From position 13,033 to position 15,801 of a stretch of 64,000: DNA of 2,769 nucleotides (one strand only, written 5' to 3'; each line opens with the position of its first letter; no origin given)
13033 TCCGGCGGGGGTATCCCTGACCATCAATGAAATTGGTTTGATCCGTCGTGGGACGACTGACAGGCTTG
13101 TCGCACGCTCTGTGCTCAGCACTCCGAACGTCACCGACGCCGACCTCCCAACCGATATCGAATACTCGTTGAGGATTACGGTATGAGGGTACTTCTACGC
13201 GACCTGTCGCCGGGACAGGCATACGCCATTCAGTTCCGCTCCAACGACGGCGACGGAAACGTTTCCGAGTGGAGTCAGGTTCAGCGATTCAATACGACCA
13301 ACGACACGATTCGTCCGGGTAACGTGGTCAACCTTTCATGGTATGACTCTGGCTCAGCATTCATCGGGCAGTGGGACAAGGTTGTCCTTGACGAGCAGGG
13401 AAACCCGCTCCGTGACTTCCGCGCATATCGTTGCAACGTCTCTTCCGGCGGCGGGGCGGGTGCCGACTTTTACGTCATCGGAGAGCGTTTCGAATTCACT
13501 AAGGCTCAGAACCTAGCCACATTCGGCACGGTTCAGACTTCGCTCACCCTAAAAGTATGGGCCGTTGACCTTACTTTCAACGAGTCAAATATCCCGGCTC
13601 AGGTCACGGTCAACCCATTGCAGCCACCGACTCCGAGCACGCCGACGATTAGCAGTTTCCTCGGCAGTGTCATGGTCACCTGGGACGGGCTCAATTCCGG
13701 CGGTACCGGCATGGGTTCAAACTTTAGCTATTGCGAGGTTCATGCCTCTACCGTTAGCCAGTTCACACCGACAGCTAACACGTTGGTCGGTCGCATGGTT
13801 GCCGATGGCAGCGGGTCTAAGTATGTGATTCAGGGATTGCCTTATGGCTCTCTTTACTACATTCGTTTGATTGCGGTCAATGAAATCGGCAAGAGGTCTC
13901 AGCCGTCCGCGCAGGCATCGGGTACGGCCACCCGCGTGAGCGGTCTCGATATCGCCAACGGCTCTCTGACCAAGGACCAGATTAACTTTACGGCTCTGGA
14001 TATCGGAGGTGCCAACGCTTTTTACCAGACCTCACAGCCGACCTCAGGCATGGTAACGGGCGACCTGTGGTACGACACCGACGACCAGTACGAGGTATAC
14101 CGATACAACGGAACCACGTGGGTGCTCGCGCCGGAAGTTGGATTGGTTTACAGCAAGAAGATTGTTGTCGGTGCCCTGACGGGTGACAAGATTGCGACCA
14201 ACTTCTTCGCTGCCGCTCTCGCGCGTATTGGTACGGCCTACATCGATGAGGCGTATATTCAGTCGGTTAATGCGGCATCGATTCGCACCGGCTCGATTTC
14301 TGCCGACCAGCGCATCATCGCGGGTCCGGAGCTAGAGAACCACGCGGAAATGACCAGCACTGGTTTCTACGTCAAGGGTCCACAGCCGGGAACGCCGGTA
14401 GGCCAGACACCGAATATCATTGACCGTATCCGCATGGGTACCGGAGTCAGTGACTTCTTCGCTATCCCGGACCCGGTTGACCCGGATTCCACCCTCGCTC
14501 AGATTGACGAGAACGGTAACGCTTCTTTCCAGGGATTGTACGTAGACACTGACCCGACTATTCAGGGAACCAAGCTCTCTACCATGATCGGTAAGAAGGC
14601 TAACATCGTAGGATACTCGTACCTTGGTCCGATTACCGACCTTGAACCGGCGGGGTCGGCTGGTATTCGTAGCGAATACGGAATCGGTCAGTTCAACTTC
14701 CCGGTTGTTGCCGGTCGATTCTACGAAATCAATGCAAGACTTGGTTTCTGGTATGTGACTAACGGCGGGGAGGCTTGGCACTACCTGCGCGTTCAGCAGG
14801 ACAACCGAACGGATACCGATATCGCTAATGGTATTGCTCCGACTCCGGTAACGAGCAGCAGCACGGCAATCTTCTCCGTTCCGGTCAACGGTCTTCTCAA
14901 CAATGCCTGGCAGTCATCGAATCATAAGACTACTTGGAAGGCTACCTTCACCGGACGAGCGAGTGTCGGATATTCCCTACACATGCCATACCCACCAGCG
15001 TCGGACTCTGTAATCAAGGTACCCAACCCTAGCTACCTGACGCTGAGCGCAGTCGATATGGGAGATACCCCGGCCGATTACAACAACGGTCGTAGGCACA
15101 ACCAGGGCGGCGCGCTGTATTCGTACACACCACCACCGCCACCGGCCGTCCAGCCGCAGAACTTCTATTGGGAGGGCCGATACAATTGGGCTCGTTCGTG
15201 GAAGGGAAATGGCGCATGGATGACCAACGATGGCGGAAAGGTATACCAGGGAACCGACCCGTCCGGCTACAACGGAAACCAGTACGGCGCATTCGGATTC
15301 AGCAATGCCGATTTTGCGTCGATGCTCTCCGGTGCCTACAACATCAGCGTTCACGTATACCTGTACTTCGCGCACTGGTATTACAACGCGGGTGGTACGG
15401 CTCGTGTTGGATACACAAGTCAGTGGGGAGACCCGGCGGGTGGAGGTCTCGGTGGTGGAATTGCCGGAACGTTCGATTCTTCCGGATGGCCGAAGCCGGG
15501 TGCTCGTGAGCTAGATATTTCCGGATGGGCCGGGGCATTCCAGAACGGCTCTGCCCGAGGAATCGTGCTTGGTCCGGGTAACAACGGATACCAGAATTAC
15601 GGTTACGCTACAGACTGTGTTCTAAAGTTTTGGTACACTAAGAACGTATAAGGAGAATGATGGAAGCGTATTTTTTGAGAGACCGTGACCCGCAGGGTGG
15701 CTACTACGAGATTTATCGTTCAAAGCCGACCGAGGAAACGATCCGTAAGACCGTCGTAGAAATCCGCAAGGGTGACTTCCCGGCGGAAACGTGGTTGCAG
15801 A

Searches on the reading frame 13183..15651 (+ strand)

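Call 30: search_protein_families(library=pfam, proteins=[window:13183-15651:+], max_evalue=0.001)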
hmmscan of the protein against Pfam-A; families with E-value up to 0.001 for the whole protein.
window:13183-15651:+ (822 aa): 2 families
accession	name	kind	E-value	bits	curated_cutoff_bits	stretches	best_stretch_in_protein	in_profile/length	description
PF00041.27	fn3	-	1.4e-05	25.6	25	0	182-246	30-82/84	Fibronectin type III domain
PF16656.11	Pur_ac_phosph_N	-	2.7e-05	25.1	30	0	2-38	62-93/93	Purple acid Phosphatase, N-terminal domain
